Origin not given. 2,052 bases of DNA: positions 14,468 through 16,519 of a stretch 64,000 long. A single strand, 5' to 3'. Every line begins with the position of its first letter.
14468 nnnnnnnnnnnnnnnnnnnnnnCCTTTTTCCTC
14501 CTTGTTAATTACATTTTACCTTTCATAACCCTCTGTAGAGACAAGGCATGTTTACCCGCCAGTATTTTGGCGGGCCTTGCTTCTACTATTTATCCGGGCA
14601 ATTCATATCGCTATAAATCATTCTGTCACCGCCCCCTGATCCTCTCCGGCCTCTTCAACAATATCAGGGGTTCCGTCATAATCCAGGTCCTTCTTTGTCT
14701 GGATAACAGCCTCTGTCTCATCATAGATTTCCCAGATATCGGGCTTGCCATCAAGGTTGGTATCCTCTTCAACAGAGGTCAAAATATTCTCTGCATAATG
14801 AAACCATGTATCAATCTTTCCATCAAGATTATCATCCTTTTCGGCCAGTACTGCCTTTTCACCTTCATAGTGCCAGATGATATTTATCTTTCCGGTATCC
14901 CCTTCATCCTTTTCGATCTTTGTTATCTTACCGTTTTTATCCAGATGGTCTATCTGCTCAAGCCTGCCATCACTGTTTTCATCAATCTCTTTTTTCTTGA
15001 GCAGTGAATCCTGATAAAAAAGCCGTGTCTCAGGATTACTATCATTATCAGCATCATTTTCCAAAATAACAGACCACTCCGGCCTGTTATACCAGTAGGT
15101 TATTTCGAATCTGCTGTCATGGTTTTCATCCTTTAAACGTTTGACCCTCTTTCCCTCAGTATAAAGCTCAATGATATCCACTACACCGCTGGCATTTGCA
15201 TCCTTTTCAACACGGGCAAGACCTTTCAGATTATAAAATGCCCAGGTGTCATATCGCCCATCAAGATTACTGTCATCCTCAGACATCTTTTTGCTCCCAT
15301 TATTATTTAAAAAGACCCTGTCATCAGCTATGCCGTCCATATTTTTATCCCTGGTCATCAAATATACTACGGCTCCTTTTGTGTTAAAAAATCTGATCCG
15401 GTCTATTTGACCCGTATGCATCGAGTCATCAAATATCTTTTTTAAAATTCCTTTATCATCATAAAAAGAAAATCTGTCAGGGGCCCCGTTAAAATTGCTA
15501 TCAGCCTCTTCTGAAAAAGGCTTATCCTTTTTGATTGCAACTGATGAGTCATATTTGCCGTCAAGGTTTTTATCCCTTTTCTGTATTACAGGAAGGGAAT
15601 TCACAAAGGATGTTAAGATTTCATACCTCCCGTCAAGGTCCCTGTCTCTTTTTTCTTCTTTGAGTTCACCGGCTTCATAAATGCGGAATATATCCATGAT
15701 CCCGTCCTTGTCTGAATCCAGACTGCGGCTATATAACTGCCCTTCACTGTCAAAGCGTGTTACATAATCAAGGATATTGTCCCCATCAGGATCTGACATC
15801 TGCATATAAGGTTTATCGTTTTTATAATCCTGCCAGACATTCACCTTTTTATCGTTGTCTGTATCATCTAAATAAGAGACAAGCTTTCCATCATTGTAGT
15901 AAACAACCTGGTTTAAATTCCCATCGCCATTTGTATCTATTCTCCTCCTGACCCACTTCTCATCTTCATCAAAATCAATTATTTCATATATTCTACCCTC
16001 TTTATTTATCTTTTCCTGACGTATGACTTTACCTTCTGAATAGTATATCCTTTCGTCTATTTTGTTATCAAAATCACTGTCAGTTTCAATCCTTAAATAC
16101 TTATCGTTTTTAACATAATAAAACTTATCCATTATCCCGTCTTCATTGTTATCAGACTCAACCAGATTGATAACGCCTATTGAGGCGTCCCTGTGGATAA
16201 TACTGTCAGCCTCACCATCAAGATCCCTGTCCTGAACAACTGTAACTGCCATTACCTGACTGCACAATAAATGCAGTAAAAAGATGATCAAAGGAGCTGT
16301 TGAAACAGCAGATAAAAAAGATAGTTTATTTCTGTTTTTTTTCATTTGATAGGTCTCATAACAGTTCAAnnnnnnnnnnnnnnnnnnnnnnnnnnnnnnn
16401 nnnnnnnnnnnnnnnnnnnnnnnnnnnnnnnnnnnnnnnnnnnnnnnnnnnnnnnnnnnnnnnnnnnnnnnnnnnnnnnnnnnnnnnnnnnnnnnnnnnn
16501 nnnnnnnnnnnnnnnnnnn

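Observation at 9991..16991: Non-canonical Ton-like motor operon: tonB - DxDxDG-repeat protein - exbB - exbD - 1148-aa HEAT-repeat protein, without any TonB-dependent receptor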

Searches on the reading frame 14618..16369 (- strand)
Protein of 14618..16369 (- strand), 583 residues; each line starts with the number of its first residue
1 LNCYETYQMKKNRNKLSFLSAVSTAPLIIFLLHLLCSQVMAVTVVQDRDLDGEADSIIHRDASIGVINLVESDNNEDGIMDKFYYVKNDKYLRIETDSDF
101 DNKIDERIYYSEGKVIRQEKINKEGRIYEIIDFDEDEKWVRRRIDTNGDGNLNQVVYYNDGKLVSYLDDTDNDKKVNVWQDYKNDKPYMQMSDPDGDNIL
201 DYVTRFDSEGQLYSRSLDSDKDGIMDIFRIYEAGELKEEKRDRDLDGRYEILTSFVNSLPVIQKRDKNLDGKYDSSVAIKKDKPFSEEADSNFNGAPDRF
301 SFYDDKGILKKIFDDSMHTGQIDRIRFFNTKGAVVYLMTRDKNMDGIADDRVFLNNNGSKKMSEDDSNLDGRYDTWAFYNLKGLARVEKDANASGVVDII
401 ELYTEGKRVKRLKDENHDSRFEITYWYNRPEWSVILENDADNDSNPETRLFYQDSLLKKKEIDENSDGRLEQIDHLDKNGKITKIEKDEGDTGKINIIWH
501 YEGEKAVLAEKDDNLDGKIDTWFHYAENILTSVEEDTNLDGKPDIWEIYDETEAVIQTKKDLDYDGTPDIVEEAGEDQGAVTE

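Call 4: search_protein_families(library=pfam, proteins=[window:14618-16369:-], max_evalue=0.01)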
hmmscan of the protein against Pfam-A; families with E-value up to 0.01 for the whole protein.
window:14618-16369:- (583 aa): 0 families

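Call 5: search_protein_families(library=ncbifam, proteins=[window:14618-16369:-], max_evalue=0.01)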
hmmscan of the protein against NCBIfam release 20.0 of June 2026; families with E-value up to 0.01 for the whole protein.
window:14618-16369:- (583 aa): 1 family
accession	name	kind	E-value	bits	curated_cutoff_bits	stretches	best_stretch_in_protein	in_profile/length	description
NF050087.1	Lsa25.6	equivalog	6.1e-13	48.8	150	3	488-577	59-152/196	Lsa25.6 family adhesin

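Call 8: find_homologous_proteins(query=window:14618-16369:-)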
Query window:14618-16369:- (583 aa): 4 proteins with E <= 0.001 among 8000 candidates.
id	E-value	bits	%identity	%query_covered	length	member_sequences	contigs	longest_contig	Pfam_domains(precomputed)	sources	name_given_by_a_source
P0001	2.2e-146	507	45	96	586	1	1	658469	-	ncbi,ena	-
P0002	2.1e-95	339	36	94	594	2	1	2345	PF20615.4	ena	-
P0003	4.2e-79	285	36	91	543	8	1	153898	-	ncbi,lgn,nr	ncbi:MAG: hypothetical protein NDI81_14045 [Desulfobacula sp.]|nr:hypothetical protein [Desulfobacul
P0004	2.9e-9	55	33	23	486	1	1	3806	PF13517.13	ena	-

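Call 9: find_encoding_contigs(protein=P0001, flank=10000, max_places=3)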
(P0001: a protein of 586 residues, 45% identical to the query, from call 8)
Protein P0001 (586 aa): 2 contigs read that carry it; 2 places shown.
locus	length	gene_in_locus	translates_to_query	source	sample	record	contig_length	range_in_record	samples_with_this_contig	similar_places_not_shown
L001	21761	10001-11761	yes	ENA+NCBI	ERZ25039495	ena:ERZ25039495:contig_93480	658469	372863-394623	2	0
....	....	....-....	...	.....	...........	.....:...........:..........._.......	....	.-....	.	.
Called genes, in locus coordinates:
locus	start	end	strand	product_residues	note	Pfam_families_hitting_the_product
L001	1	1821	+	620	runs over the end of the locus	PF00149:Metallophos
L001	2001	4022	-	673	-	PF02737:3HCDH_N, PF00378:ECH_1, PF16113:ECH_2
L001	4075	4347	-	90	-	PF02597:ThiS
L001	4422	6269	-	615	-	PF02730:AFOR_N, PF01314:AFOR_C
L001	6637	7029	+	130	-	PF01047:MarR (weak), PF03965:Penicillinase_R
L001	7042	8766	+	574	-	PF05569:Peptidase_M56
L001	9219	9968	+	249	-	PF13103:TonB_2 (weak), PF03544:TonB_C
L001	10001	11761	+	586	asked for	-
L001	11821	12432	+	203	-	PF01618:MotA_ExbB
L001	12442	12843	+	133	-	PF02472:ExbD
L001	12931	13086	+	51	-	-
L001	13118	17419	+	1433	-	-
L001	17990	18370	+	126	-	-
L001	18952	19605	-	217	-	PF07589:PEP_exosort_dom (weak)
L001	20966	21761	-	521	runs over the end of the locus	PF00350:Dynamin_N, PF01926:MMR_HSR1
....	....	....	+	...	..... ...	-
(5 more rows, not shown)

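Call 10: find_encoding_contigs(protein=P0003, flank=10000, max_places=3)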
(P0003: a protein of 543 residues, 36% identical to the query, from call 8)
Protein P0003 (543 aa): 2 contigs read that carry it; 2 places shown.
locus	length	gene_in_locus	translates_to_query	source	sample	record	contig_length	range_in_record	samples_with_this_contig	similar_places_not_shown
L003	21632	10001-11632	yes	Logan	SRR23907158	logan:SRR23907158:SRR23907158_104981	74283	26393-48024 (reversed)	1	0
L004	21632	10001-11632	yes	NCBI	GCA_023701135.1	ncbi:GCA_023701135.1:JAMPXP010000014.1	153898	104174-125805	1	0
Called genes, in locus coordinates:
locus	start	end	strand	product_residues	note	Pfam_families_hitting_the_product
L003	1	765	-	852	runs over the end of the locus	PF14691:Fer4_20, PF13450:NAD_binding_8 (weak), PF13183:Fer4_8 (weak), PF13534:Fer4_17, PF02754:CCG (weak), PF24292:DUF7479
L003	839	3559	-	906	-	PF00111:Fer2 (weak), PF01799:Fer2_2, PF01315:Ald_Xan_dh_C, PF02738:MoCoBD_1, PF20256:MoCoBD_2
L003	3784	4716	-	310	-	PF00126:HTH_1, PF03466:LysR_substrate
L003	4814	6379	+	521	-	PF00171:Aldedh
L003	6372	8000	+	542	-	PF00171:Aldedh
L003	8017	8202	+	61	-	-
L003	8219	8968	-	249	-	-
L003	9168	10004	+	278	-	PF13938:DUF4213 (weak), PF04016:DUF364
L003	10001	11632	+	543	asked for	-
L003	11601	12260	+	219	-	PF01618:MotA_ExbB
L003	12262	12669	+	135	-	PF02472:ExbD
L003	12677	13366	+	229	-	PF13103:TonB_2, PF03544:TonB_C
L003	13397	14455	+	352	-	PF01497:Peripla_BP_2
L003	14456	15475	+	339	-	PF01032:FecCD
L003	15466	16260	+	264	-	PF00005:ABC_tran, PF02463:SMC_N, PF13304:AAA_21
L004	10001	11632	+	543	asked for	-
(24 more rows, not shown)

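Call 15: find_related_loci(query=A1, collection=genome_contigs, flank=10000)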
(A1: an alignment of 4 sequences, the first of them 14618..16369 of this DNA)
Query A1 (583 aa) in genome_contigs; peptide patterns used: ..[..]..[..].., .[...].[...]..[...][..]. (x = any residue, [..] = any of these).
599 stretches matched a pattern (row limit reached: there are more); 227 encode a relative of the query (tblastn E <= 1e-3); the best 80 are kept; 79 distinct loci.
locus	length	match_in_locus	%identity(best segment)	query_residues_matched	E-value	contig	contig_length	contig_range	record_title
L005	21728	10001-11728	55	9-583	0e+0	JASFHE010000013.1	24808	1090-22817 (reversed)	MAG: Desulfobacteraceae bacterium isolate D0608M12metaG_Bin_560 D0608M12metaG_FD_scaffold_87_c1, whole genome shotgun se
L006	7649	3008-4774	48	9-574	2e-176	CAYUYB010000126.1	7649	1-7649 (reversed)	MAG TPA_asm: uncultured Desulfobacteraceae bacterium isolate binchicken_co116_2 genome assembly, contig: NODE_11362_leng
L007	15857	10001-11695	45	18-583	5e-160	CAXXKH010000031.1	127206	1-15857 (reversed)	MAG: Desulfobacterales bacterium isolate 9e8c302b-4ccc-47c5-97cd-91c71c085a60 genome assembly, contig: contig_31, whole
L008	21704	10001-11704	46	9-571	2e-158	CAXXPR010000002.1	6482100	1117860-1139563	MAG: Desulfatiglandales bacterium isolate a8f5a47d-4dac-4919-b032-e1fff6f47f18 genome assembly, contig: contig_2, whole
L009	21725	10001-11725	43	15-580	3e-148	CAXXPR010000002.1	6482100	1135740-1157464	MAG: Desulfatiglandales bacterium isolate a8f5a47d-4dac-4919-b032-e1fff6f47f18 genome assembly, contig: contig_2, whole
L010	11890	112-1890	43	3-572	1e-142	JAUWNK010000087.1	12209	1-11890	MAG: Desulfobacteraceae bacterium isolate CSMAG_2422 CSMAG_2422_k141_129459_length_12209_cov_20.1631, whole genome shotg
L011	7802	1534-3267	43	13-572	3e-139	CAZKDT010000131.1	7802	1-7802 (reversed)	MAG TPA_asm: uncultured Desulfobacteraceae bacterium isolate binchicken_co357_137 genome assembly, contig: NODE_4887_len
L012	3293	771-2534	41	10-581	4e-142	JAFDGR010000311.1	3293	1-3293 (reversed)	MAG: Deltaproteobacteria bacterium isolate Meg22_1012_Bin_323 Meg22_1012_Bin_323_scaffold_102598, whole genome shotgun s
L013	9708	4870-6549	42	36-573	4e-136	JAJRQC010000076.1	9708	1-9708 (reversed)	MAG: Deltaproteobacteria bacterium isolate Dive100_bin10.32 k141_392948, whole genome shotgun sequence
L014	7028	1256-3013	40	13-581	3e-134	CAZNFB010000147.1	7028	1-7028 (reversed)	MAG TPA_asm: uncultured Desulfobacteraceae bacterium isolate SRP141559_co1_158 genome assembly, contig: NODE_6702_length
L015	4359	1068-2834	41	19-575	2e-136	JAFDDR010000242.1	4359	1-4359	MAG: Deltaproteobacteria bacterium isolate Meg19_1012_Bin_18 Meg19_1012_Bin_18_scaffold_109710, whole genome shotgun seq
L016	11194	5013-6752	40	27-579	5e-133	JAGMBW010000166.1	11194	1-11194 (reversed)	MAG: Desulfobacterales bacterium isolate RS_16_34 ZL425.bin.34.fa_166, whole genome shotgun sequence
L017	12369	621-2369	41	21-579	8e-133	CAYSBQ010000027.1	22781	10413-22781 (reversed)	MAG TPA_asm: uncultured Desulfobacterales bacterium isolate binchicken_co86_155 genome assembly, contig: NODE_431_length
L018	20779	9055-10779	40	22-574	4e-132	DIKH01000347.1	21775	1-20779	MAG TPA_asm: Desulfobacteraceae bacterium UBA5623 UBA5623_contig_36332, whole genome shotgun sequence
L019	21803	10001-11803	39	1-574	8e-132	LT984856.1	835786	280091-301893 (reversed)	uncultured Desulfobacterium sp. isolate TRIP AH-1 genome assembly, scaffold: PITCH_a_scaffold3, whole genome shotgun seq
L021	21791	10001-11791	39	13-572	4e-131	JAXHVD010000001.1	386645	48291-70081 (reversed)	MAG: Thermodesulfobacteriota bacterium isolate MAG68_tar_biofilm MAG68_1, whole genome shotgun sequence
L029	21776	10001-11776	39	29-575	2e-126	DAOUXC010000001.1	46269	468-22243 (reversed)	MAG TPA_asm: Desulfobacteraceae bacterium isolate CSMAG_891 CSMAG_891_k141_110470_length_46269_cov_31.5539, whole genome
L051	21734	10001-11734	37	22-576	9e-117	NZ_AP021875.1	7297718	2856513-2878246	Desulfosarcina widdelii strain PP31 chromosome, complete genome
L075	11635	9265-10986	36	9-580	2e-102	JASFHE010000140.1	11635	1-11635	MAG: Desulfobacteraceae bacterium isolate D0608M12metaG_Bin_560 D0608M12metaG_FD_scaffold_376_c1, whole genome shotgun s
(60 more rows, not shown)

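Call 20: search_protein_families(library=pfam, proteins=[L009:3429-5366:+, L009:5624-6310:+, L009:6542-6949:+, L009:6962-9217:+, L009:14517-17849:+, L009:17761-18543:+, L009:18593-21725:+, L008:17239-18183:+, L008:18237-18788:+, L009:931-3426:+], max_evalue=0.001)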
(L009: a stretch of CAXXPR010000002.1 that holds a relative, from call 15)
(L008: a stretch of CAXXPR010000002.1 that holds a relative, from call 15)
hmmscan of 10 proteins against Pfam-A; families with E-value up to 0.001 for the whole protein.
L009:3429-5366:+ (645 aa): 3 families
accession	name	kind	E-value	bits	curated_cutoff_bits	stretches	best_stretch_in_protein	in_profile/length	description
PF02518.31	HATPase_c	-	5.6e-26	91.6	26.4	1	535-644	2-109/111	Histidine kinase-, DNA gyrase B-, and HSP90-like ATPase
PF00512.31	HisKA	-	6.7e-18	65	26.9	1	422-487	2-65/66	His Kinase A (phospho-acceptor) domain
PF14501.12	HATPase_c_5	-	3.1e-06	27.5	22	1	538-633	5-93/102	GHKL domain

L009:5624-6310:+ (228 aa): 2 families
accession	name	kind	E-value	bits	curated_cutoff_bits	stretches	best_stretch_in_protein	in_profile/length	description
PF00072.30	Response_reg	-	4e-31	107.9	30.2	1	6-116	1-111/111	Response regulator receiver domain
PF00486.34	Trans_reg_C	-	1.5e-24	86.3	26.2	1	148-224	1-77/77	Transcriptional regulatory protein, C terminal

L009:6542-6949:+ (135 aa): 3 families
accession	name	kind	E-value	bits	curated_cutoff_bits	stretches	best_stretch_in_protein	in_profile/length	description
PF03965.22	Penicillinase_R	-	3.1e-28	98.9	22.6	1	17-131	1-115/115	Penicillinase repressor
PF01047.28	MarR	-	6.4e-07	29.6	24.6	1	17-71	1-51/59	MarR family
PF13412.12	HTH_24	-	0.00044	20.2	21.9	0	17-39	1-23/48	Winged helix-turn-helix DNA-binding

L009:6962-9217:+ (751 aa): 16 families
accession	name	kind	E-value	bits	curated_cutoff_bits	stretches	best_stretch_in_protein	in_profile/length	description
PF05569.17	Peptidase_M56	-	1.2e-37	130.2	31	1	16-296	3-267/296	BlaR1 peptidase M56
PF00515.34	TPR_1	-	2.9e-29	100.1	27.8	2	589-621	1-33/34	Tetratricopeptide repeat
PF07719.23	TPR_2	-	6.2e-26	88.8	27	2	589-621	1-33/34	Tetratricopeptide repeat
PF13181.12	TPR_8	-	3.7e-25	86.3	25.7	2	589-621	1-33/34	Tetratricopeptide repeat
PF13414.12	TPR_11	-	2.9e-23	81.7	26.8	3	596-631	1-36/42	TPR repeat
PF13431.12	TPR_17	-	5.7e-15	54.7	24.4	0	579-608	3-32/34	Tetratricopeptide repeat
PF13371.12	TPR_9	-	2.5e-11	43.9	35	0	634-700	6-72/73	Tetratricopeptide repeat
PF13432.12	TPR_16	-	1.2e-09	38.9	32.7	1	530-589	6-65/65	Tetratricopeptide repeat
PF13424.12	TPR_12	-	5.4e-09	36.6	30.1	0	589-654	3-76/77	Tetratricopeptide repeat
PF14559.12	TPR_19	-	1.1e-07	32.5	25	0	532-592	2-62/68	Tetratricopeptide repeat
PF13428.12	TPR_14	-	4.8e-07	30.3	23.5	0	590-630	2-42/44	Tetratricopeptide repeat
PF10516.15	SHNi-TPR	-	1.2e-06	28.3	21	0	671-686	15-30/38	SHNi-TPR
PF25575.1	TPR_BSK1_C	-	6.7e-06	26.4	42.2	0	637-694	56-114/118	Serine/threonine-protein kinase BSK1-like, TPR repeats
PF13174.12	TPR_6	-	0.0001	23.1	26.3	0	558-583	3-28/33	Tetratricopeptide repeat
PF23914.1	TPR_CcmH_CycH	-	0.0001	22.6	42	0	586-690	47-154/158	Cytochrome c-type biogenesis protein H TPR domain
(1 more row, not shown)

L009:14517-17849:+ (1110 aa): 11 families
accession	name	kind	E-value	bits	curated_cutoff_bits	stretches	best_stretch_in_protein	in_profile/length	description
PF12796.13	Ank_2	-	2.3e-147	480.4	27.3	10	465-553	6-90/90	Ankyrin repeats (3 copies)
PF00023.36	Ank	-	2e-110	354.7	21.1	12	522-554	1-33/33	Ankyrin repeat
PF25390.1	WD40_RLD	-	7.3e-85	285.9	150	2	158-393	36-294/363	RCC1-like domain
PF13606.12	Ank_3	-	2.4e-76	241.8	22.3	2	525-550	4-29/30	Ankyrin repeat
PF00415.24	RCC1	-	3.4e-70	232.9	21.7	6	171-216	1-50/50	Regulator of chromosome condensation (RCC1) repeat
PF13637.12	Ank_4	-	2.5e-67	221.8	22.7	8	493-543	1-50/50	Ankyrin repeats (many copies)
PF13857.12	Ank_5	-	1.2e-64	213.9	27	5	869-923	1-56/56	Ankyrin repeats (many copies)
PF13540.12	RCC1_2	-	2.1e-60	199.5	22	7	252-280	2-30/30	Regulator of chromosome condensation (RCC1) repeat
PF24521.3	Ank_KRIT1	-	2.5e-21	76.4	80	1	990-1105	26-141/149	KRIT1 ankyrin-repeats domain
PF23745.1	ANK_LRRK2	-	6.2e-18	65.3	27.5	0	662-749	38-129/130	LRRK2 ANK repeat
PF25384.1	Alsin_RLD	-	2.2e-06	27.6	100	0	119-224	237-354/405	Alsin RCC1-like domain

L009:17761-18543:+ (260 aa): 0 families

L009:18593-21725:+ (1044 aa): 12 families
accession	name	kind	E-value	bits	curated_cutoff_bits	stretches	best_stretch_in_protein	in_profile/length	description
PF12796.13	Ank_2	-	7.1e-110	360.3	27.3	8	483-575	1-89/90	Ankyrin repeats (3 copies)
PF00023.36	Ank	-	2.3e-92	298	21.1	7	891-921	1-31/33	Ankyrin repeat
PF25390.1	WD40_RLD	-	6.3e-88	296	150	2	102-387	33-346/363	RCC1-like domain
PF13606.12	Ank_3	-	2.9e-58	186.5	22.3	1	514-540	4-30/30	Ankyrin repeat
PF00415.24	RCC1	-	5.2e-58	193.9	21.7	5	70-115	1-50/50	Regulator of chromosome condensation (RCC1) repeat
PF13540.12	RCC1_2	-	3.8e-54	179.6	22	7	150-179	1-30/30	Regulator of chromosome condensation (RCC1) repeat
PF13637.12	Ank_4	-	3.7e-53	176.8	22.7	7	696-745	1-50/50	Ankyrin repeats (many copies)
PF13857.12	Ank_5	-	4.4e-53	177.1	27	5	878-929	1-53/56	Ankyrin repeats (many copies)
PF23745.1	ANK_LRRK2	-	5.1e-18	65.6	27.5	1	931-1012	37-113/130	LRRK2 ANK repeat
PF24521.3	Ank_KRIT1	-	1.2e-16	61.2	80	1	951-1035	38-127/149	KRIT1 ankyrin-repeats domain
PF25384.1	Alsin_RLD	-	4e-08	33.4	100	0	54-121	277-352/405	Alsin RCC1-like domain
PF07494.17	Reg_prop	-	0.00049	20.4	20.4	0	108-123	5-20/24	Two component regulator propeller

L008:17239-18183:+ (314 aa): 1 family
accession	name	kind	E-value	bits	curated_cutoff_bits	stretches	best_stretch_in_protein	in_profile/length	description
PF00857.26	Isochorismatase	-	4.1e-25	89.3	27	1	147-293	2-164/175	Isochorismatase domain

L008:18237-18788:+ (183 aa): 1 family
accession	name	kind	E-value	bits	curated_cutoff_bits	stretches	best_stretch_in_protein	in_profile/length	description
PF11954.13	DUF3471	-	2.5e-05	25.1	29.3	0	35-69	5-39/103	Domain of unknown function (DUF3471)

L009:931-3426:+ (831 aa): 7 families
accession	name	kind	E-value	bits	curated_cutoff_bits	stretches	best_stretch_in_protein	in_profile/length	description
PF13646.12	HEAT_2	-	5.3e-42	142.4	27.7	6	131-208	12-88/88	HEAT repeats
PF03130.22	HEAT_PBS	-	1.1e-23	81.4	20.9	0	107-132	1-27/27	PBS lyase HEAT-like repeat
PF02985.28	HEAT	-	2.4e-11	43.2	23.5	0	256-282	2-28/31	HEAT repeat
PF13513.12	HEAT_EZ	-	1.4e-09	38.7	27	0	270-311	3-52/55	HEAT-like repeat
PF00514.29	Arm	-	1.2e-08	35.1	20.6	0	252-279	10-37/41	Armadillo/beta-catenin-like repeat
PF20615.3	DUF6802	-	5.2e-07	30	27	0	443-508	28-92/102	Family of unknown function (DUF6802)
PF13517.12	FG-GAP_3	-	0.00089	20.3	26.9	1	670-729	1-60/61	FG-GAP-like repeat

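Call 22: find_homologous_proteins(query=A1, max_evalue=1e-10)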
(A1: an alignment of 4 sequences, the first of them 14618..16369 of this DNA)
Query A1 (4 sequences) (583 aa, profile of the alignment): 4 proteins with E <= 1e-10 among 8000 candidates.
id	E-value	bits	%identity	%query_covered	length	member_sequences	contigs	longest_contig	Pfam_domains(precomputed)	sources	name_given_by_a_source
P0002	3.5e-280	949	36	94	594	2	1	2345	PF20615.4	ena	-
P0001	6.4e-278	941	45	96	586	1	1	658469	-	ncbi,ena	-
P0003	7.5e-237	806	36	91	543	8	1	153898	-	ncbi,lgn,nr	ncbi:MAG: hypothetical protein NDI81_14045 [Desulfobacula sp.]|nr:hypothetical protein [Desulfobacul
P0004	2.2e-21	94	33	23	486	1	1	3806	PF13517.13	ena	-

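Call 30: predict_structure(alignment_id=A1)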
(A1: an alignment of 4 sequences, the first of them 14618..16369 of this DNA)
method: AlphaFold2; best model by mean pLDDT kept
length: 583 residues; sequences in the alignment: 4
mean_pLDDT: 85.1   pTM: 0.56
mean pLDDT of the five models: 85.1, 83.8, 83.5, 74.1, 72.1
residues with pLDDT >= 90: 286; 70-90: 228; 50-70: 32; < 50: 37
segments of 3 or more residues with pLDDT < 50: 1-24, 36-41, 577-583
pLDDT, mean of each block of 10 residues (from residue 1): 38 41 53 48 59 73 71 80 86 89 91 92 91 93 91 93 92 89 94 89 94 94 93 94 90 95 94 94 94 91 93 90 91 88 91 91 93 94 93 88 92 86 89 89 87 90 83 89 86 85 89 87 90 89 90 86 86 60 31
secondary structure, 60 per line:
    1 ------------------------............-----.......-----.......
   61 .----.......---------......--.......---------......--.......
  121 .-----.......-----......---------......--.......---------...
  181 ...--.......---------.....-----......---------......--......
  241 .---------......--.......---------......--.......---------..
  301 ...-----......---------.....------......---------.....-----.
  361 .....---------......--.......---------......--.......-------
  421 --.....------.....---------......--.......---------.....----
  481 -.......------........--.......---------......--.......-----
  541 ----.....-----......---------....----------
elements in order: H25-36 E42-48 E54-61 E66-72 E82-87 E90-96 E106-111 E114-121 E127-133 E139-144 E154-159 E162-168 E178-183 E186-192 E202-206 E212-217 E227-232 E235-241 E251-256 E259-265 E275-280 E283-289 E299-303 E309-314 E324-328 E335-340 E350-354 E360-365 E375-380 E383-389 E399-404 E407-413 E423-427 E434-438 E448-453 E456-462 E472-476 E482-488 E495-502 E505-511 E521-526 E529-535 E545-549 E555-560 E570-573
